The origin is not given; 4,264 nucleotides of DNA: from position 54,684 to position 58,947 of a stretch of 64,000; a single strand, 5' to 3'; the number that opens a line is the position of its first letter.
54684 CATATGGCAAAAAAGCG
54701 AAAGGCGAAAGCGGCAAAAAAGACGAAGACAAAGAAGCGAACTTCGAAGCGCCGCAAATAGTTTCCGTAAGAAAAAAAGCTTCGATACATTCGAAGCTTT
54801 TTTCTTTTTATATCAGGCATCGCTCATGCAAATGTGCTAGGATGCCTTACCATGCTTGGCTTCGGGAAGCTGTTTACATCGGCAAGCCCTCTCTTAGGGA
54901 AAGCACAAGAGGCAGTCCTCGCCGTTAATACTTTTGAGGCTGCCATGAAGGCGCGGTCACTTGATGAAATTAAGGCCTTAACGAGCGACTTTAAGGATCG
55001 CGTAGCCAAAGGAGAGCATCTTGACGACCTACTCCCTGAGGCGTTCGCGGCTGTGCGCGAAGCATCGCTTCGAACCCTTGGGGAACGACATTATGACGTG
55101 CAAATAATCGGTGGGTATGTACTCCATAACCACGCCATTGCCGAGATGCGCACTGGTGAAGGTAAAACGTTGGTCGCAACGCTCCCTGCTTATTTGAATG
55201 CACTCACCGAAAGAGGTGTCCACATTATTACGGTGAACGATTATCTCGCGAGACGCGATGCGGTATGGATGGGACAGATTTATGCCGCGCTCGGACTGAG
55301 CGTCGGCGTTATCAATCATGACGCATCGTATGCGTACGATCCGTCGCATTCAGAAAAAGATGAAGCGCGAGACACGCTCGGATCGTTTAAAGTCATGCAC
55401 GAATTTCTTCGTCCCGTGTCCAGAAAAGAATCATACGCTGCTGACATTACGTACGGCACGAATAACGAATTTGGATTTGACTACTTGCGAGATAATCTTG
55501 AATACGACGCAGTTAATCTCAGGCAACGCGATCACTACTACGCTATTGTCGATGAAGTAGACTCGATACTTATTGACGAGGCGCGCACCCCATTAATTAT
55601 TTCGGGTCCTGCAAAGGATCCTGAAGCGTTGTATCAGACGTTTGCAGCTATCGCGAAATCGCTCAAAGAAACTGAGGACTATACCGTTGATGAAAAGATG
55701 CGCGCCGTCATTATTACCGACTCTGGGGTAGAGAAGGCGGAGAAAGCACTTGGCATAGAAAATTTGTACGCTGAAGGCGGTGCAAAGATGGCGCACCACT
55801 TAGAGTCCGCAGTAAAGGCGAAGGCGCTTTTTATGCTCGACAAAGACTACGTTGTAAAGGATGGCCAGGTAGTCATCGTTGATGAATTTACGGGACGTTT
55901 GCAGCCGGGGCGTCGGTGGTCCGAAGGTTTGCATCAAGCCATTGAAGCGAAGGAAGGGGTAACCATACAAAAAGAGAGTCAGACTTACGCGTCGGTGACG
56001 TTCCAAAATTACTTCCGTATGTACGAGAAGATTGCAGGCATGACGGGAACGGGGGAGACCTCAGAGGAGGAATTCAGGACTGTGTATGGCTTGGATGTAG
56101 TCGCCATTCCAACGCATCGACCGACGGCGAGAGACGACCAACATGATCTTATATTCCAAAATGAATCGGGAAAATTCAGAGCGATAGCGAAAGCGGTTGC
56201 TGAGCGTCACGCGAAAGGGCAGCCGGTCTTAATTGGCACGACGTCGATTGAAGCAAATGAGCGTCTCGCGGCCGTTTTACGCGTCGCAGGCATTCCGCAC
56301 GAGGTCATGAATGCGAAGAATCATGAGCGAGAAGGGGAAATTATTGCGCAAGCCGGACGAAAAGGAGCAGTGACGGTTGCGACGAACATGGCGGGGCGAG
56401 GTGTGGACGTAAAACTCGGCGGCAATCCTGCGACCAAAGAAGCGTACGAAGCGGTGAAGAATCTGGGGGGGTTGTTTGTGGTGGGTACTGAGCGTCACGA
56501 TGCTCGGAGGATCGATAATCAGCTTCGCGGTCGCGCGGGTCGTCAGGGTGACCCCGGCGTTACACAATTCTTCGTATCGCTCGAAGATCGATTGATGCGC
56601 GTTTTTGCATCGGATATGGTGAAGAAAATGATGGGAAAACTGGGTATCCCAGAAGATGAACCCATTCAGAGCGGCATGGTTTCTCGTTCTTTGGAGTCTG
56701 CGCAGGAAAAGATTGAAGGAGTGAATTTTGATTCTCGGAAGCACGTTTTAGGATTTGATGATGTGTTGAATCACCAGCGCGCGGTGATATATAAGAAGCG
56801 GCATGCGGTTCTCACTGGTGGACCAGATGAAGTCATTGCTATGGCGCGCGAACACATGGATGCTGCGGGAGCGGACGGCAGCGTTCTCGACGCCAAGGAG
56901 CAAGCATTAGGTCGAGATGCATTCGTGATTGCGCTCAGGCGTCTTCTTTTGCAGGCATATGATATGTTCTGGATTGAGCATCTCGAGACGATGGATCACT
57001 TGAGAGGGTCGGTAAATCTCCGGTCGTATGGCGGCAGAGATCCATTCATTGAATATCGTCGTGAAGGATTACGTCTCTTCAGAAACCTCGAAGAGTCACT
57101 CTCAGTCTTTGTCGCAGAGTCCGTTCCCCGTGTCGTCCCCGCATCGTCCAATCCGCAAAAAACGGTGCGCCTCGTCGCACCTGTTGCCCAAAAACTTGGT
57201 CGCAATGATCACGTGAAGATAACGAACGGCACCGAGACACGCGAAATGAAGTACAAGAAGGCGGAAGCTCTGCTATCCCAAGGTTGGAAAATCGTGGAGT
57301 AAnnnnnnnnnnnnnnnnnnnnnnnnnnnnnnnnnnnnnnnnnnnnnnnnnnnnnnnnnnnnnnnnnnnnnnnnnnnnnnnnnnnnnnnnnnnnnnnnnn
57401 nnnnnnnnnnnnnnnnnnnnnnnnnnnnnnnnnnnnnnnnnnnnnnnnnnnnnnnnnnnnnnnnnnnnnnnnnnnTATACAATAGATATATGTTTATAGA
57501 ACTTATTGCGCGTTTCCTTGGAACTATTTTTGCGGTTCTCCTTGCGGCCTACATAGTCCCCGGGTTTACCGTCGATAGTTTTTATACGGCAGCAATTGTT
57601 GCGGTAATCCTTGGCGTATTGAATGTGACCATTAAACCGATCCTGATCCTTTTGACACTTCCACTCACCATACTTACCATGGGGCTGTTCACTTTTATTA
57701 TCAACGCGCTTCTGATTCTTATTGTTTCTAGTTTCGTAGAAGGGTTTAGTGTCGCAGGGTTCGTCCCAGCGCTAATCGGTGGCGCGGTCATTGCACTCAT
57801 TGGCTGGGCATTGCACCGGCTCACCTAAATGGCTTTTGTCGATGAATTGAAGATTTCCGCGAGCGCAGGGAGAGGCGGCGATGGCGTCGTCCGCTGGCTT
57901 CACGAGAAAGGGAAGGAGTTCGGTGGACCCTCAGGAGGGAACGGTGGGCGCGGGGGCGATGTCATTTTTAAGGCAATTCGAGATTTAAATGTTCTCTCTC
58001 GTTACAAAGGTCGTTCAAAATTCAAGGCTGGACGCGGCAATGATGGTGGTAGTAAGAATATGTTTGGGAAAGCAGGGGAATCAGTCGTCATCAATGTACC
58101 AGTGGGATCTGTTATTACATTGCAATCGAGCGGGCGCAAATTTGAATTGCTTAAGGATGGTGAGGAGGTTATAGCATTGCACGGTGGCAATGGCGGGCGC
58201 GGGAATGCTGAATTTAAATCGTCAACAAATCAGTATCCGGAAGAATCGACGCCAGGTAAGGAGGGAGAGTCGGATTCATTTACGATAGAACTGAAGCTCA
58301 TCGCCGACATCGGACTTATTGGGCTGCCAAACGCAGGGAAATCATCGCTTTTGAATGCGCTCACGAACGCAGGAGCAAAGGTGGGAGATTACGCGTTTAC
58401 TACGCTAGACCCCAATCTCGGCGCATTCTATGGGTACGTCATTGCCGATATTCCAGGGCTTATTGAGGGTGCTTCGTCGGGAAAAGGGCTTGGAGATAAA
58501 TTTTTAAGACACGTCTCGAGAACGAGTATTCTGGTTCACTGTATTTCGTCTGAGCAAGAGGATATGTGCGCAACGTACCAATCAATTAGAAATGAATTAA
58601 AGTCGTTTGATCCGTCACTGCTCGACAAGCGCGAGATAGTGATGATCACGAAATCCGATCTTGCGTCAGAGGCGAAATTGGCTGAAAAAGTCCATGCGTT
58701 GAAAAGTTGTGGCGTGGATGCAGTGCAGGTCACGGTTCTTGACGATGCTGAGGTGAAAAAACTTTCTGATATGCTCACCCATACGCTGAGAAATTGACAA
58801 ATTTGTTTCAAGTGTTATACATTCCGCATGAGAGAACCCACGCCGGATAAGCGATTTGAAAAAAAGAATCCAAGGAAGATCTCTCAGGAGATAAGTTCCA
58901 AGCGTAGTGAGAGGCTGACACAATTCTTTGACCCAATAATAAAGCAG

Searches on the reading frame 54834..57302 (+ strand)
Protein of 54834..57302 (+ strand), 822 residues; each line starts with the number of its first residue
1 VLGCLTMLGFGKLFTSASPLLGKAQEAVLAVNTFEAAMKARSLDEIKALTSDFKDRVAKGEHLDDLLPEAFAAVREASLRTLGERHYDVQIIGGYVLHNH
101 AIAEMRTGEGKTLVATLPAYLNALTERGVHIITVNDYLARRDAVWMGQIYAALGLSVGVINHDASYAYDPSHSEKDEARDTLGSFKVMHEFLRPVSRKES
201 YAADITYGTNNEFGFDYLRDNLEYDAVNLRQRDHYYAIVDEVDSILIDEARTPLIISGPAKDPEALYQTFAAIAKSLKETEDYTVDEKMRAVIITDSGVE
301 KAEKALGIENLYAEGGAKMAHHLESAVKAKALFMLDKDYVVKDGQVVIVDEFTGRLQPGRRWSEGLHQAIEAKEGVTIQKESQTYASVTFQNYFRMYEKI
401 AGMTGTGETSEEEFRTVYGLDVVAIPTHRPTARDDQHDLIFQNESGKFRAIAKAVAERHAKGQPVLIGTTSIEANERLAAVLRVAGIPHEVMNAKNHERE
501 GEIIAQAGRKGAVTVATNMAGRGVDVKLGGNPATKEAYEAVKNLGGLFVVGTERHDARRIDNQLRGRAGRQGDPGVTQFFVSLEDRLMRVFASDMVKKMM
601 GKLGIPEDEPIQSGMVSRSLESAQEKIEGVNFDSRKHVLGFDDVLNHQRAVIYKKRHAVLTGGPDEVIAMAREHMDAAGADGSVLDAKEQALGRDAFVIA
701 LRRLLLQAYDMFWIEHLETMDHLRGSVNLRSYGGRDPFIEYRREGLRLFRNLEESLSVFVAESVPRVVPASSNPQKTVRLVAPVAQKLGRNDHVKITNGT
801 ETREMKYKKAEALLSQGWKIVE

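Call 11: search_protein_families(library=pfam, proteins=[window:54834-57302:+], max_evalue=0.001)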
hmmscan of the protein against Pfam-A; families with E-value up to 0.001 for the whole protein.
window:54834-57302:+ (822 aa): 4 families
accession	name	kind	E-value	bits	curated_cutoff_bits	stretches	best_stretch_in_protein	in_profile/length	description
PF07517.20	SecA_DEAD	-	2.2e-117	391.9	24.6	1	20-415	12-290/290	SecA DEAD-like domain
PF21090.3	P-loop_SecA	-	1.5e-76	257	27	2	430-534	1-105/205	SecA P-loop domain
PF01043.26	SecA_PP_bind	-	5.1e-41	140.1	23.5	1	264-371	3-110/110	SecA preprotein cross-linking domain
PF07516.18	SecA_SW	-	4.2e-40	138.4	26.7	2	610-676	1-70/200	SecA Wing and Scaffold domain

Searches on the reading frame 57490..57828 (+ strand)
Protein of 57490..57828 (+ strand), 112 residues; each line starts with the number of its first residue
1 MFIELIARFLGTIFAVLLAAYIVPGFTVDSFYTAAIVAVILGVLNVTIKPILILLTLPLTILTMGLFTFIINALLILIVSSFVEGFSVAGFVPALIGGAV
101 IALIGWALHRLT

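Call 37: search_protein_families(library=pfam, proteins=[window:57490-57828:+], max_evalue=0.01)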
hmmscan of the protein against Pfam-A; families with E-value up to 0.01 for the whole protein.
window:57490-57828:+ (112 aa): 2 families
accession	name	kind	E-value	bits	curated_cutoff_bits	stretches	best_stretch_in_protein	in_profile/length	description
PF04020.18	Phage_holin_4_2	-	3.5e-30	105.1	28.8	1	4-106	2-104/105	Mycobacterial 4 TMS phage holin, superfamily IV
PF05552.17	MS_channel_1st_1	-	0.0099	16.2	22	1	87-108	9-30/50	Mechanosensitive ion channel, conserved TM helix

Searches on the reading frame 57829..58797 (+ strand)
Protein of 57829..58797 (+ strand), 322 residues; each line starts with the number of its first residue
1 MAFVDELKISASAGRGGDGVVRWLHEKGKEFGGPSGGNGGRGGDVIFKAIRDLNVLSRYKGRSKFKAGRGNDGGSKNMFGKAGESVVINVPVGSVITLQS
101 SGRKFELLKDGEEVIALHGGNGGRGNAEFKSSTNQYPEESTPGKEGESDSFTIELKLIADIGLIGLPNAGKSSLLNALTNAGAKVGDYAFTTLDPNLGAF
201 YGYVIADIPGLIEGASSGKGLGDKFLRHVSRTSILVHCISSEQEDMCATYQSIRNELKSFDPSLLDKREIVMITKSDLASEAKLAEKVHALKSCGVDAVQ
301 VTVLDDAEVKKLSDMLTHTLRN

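Call 11: search_protein_families(library=pfam, proteins=[window:57829-58797:+], max_evalue=0.001)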
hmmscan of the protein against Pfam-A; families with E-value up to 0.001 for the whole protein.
window:57829-58797:+ (322 aa): 4 families
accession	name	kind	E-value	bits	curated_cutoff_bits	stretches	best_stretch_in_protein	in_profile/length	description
PF01018.28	GTP1_OBG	-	6.3e-46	156.3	27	1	4-157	1-155/155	GTP1/OBG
PF01926.29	MMR_HSR1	-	1.7e-23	83.3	21.9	1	161-273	2-111/113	50S ribosome-binding GTPase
PF02421.24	FeoB_N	-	4.6e-09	36.4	27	1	161-228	3-76/156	Ferrous iron transport protein B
PF03193.22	RsgA_GTPase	-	2.8e-05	24.5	30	0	269-318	56-106/174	RsgA GTPase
